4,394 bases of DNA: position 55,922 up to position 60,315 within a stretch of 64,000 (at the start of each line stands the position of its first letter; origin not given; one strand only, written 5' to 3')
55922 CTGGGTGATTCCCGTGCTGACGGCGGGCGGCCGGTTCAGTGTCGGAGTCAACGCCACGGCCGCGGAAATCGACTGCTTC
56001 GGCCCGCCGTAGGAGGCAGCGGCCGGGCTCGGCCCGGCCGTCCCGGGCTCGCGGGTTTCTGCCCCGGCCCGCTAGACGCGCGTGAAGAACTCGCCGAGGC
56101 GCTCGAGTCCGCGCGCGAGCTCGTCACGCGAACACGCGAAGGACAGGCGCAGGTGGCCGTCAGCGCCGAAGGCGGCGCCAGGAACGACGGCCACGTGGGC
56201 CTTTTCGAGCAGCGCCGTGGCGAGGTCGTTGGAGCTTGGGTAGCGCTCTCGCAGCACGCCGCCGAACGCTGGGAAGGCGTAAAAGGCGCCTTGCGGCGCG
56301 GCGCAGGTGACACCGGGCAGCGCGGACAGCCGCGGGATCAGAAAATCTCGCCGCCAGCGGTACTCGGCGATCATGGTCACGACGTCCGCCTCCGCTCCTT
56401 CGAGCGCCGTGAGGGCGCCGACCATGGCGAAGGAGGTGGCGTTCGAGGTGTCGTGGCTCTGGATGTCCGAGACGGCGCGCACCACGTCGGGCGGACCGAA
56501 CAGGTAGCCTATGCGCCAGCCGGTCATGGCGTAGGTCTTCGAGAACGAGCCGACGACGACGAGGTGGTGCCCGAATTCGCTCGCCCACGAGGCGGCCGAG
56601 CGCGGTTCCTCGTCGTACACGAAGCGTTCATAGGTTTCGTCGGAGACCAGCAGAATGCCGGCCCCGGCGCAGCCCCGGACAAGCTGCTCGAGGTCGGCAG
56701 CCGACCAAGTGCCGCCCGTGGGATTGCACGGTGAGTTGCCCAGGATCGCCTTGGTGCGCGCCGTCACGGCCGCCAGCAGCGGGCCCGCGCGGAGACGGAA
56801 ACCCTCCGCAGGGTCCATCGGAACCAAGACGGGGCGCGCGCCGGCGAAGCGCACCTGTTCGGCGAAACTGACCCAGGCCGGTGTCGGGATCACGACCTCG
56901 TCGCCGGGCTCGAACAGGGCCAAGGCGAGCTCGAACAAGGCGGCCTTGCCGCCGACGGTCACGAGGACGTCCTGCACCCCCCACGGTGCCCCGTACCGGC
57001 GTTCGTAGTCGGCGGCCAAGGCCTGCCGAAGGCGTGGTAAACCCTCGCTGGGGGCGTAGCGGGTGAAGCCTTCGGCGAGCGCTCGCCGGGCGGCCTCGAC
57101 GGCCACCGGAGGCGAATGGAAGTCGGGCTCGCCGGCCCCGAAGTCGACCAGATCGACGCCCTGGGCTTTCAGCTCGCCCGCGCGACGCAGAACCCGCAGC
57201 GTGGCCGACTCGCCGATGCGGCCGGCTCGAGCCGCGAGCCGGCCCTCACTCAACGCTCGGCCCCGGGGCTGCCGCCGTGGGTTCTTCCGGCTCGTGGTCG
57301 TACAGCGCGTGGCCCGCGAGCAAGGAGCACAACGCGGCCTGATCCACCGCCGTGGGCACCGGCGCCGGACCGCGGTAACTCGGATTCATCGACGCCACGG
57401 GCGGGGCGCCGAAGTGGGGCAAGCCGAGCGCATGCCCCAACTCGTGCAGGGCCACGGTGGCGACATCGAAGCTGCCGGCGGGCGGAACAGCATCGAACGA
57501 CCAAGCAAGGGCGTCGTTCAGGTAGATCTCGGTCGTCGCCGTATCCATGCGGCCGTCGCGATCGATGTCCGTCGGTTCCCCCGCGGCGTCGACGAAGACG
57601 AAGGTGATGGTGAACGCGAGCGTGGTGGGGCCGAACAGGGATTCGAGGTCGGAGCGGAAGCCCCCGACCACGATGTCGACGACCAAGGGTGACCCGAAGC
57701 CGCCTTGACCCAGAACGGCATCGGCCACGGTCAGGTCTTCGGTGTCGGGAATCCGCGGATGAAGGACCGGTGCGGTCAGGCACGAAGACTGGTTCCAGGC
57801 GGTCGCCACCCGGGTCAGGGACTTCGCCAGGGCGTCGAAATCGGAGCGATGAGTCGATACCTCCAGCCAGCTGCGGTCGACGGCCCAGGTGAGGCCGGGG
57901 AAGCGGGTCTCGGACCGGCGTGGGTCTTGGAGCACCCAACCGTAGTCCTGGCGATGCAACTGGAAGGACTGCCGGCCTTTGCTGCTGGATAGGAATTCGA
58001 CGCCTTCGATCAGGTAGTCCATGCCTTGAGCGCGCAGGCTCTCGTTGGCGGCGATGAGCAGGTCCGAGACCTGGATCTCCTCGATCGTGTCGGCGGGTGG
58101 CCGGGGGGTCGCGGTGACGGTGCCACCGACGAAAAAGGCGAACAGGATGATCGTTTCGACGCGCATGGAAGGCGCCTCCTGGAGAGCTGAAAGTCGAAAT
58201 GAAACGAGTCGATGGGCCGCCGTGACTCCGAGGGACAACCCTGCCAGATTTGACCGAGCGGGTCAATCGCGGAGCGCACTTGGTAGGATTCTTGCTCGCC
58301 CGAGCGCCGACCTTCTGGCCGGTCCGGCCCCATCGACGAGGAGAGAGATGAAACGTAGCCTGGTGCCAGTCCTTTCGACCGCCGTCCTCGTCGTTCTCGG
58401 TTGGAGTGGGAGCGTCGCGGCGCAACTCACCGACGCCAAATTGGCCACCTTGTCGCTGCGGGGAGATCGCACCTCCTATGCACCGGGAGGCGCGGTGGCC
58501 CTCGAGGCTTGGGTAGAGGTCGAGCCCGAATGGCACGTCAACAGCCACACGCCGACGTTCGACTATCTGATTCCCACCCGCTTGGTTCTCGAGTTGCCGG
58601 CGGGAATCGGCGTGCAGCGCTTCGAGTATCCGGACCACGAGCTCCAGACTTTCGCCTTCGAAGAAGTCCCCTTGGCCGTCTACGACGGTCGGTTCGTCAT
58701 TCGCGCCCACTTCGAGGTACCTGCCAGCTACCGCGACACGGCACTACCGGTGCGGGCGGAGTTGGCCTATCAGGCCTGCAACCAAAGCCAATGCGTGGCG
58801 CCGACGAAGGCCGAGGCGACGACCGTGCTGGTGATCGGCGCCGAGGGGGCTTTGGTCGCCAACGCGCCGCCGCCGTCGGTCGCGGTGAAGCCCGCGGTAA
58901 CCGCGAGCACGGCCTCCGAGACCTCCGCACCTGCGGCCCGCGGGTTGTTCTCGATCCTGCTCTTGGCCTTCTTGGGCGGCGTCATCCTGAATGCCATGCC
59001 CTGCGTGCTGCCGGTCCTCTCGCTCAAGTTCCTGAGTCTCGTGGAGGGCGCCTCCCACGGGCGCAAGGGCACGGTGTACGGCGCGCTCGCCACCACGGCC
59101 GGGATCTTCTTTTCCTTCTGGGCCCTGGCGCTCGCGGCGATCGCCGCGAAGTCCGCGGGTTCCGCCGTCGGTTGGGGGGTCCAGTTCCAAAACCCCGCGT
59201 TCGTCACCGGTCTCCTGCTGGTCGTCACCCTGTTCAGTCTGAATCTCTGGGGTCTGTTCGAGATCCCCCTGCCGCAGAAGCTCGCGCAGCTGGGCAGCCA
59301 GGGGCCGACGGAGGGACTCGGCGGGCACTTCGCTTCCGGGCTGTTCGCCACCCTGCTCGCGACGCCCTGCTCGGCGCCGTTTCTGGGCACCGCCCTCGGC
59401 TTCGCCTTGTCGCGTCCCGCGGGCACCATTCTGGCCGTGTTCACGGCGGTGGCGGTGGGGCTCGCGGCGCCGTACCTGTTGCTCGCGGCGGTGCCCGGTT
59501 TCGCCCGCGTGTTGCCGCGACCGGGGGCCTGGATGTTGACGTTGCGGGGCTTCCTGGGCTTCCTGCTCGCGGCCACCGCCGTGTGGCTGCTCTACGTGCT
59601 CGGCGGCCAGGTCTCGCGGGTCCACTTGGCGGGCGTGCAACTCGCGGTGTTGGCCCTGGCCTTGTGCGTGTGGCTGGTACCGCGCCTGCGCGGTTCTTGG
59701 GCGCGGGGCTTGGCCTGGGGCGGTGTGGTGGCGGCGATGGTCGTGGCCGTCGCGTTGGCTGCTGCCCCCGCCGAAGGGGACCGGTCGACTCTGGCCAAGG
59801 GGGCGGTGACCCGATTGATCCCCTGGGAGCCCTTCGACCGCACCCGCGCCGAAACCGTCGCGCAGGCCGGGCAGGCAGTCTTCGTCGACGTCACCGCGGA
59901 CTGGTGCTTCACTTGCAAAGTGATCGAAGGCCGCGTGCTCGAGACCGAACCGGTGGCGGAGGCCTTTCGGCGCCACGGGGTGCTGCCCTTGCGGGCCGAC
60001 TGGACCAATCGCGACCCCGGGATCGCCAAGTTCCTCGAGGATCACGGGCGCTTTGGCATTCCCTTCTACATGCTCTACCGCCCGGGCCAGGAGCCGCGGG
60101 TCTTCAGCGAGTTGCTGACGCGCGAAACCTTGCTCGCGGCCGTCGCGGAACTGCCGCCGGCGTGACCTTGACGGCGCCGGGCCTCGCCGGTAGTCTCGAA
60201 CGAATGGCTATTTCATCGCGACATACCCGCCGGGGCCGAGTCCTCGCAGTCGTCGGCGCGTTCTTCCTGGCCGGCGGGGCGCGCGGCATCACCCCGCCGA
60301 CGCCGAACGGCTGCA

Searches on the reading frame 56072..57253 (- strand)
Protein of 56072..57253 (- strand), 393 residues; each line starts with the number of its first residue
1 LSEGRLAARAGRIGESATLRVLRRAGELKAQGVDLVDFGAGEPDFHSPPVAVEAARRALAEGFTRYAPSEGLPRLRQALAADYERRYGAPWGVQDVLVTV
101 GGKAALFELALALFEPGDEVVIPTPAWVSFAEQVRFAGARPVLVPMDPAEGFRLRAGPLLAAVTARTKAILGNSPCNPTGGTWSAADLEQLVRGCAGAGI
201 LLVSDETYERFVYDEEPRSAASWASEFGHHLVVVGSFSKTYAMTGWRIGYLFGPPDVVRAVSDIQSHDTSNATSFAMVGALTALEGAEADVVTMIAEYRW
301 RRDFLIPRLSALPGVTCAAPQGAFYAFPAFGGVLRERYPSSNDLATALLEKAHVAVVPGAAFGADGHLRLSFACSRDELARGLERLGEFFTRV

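Call 11: search_protein_families(library=pfam, proteins=[window:56072-57253:-], max_evalue=0.001)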
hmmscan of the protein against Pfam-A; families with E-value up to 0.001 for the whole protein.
window:56072-57253:- (393 aa): 3 families
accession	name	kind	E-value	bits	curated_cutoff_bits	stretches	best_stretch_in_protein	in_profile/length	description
PF00155.27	Aminotran_1_2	-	2e-70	238.2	19.7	1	34-386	2-361/361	Aminotransferase class I and II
PF01041.23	DegT_DnrJ_EryC1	-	1.8e-09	37.8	19.8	1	82-205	28-145/360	DegT/DnrJ/EryC1/StrS aminotransferase family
PF01053.26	Cys_Met_Meta_PP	-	5.5e-05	22.3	27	1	93-208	67-176/381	Cys/Met metabolism PLP-dependent enzyme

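Call 87: search_protein_families(library=ncbifam, proteins=[window:56072-57250:-], max_evalue=0.00001)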
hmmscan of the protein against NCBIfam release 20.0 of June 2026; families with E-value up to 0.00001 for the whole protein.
window:56072-57250:- (392 aa): 67 families (the best 25 are shown)
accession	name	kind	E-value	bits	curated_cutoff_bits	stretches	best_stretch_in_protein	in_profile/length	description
NF041091.1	asp_aminotase_Arch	equivalog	2.1e-101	339.5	550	1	11-389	6-375/376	aspartate aminotransferase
NF004769.0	PRK06107.1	equivalog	9e-92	307.9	617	1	4-385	5-394/402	aspartate transaminase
NF004770.0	PRK06108.1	subfamily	1.1e-89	301.1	422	1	32-390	36-393/396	pyridoxal phosphate-dependent aminotransferase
NF041364.1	GntC_guanitoxin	equivalog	1.2e-86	290.9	415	1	37-388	3-356/356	guanitoxin biosynthesis PLP-dependent (S)-gamma-hydroxy-L-arginine cyclodehydratase GntC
NF005601.0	PRK07337.1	equivalog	7.4e-79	265.7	496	1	4-390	7-393/394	pyridoxal phosphate-dependent aminotransferase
NF005817.0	PRK07683.1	equivalog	1e-75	254.9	575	1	20-390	16-382/387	aminotransferase A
NF005816.0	PRK07682.1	equivalog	3.6e-74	249.7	620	1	21-391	18-385/390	aminotransferase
NF006229.0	PRK08361.1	equivalog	2.8e-73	247.2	624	1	32-387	33-386/391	aspartate aminotransferase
NF006514.0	PRK08960.1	equivalog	1e-69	235.2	554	1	5-388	5-384/388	pyridoxal phosphate-dependent aminotransferase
NF004975.0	PRK06348.1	equivalog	1.7e-64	218.2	549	1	19-386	16-380/384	pyridoxal phosphate-dependent aminotransferase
NF005588.0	PRK07309.1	equivalog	2.1e-60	204.6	576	1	33-390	31-387/391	pyridoxal phosphate-dependent aminotransferase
NF006569.0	PRK09082.1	subfamily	1.9e-58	198.4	420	1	29-386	27-384/386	methionine aminotransferase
NF006756.0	PRK09276.1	subfamily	1.9e-58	198.2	507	1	20-387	19-384/387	LL-diaminopimelate aminotransferase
NF005855.0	PRK07777.1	equivalog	3.9e-58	197.7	553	1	29-386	25-385/391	pyridoxal phosphate-dependent aminotransferase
NF006230.0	PRK08363.1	equivalog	4e-58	197.1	534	1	16-391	14-394/398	alanine aminotransferase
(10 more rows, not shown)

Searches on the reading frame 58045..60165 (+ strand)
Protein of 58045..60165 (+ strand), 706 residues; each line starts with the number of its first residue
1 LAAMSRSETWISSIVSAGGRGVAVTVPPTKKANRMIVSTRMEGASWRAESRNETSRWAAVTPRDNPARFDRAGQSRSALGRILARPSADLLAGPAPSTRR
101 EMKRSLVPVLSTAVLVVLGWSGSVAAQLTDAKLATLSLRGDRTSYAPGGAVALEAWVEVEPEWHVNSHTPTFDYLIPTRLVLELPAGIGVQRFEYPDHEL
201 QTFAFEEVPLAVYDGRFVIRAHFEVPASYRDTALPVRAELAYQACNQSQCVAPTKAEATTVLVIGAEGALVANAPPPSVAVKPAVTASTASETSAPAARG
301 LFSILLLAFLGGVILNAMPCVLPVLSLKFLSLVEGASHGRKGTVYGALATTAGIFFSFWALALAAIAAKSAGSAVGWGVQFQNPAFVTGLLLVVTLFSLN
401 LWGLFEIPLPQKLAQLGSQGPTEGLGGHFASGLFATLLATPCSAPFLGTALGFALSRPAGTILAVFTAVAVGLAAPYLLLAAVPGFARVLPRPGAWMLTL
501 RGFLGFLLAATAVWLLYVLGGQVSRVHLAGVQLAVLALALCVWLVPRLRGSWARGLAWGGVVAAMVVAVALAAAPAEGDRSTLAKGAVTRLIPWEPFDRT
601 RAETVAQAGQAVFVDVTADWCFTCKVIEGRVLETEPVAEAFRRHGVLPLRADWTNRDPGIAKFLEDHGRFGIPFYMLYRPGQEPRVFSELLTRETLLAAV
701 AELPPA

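Call 11: search_protein_families(library=pfam, proteins=[window:58045-60165:+], max_evalue=0.001)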
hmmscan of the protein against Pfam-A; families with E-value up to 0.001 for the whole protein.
window:58045-60165:+ (706 aa): 4 families
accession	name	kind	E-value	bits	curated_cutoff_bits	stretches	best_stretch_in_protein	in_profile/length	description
PF13899.12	Thioredoxin_7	-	3.7e-16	59.4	27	1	603-680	11-83/83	Thioredoxin-like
PF02683.22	DsbD_TM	-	4e-16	59.4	27.1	1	304-516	3-215/219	Cytochrome C biogenesis protein transmembrane domain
PF11412.14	DsbD_N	-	6.6e-06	26.6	25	1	147-259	16-116/119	Thiol:disulfide interchange protein DsbD, N-terminal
PF00085.26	Thioredoxin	-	0.00092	19.6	23.5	0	603-700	12-101/103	Thioredoxin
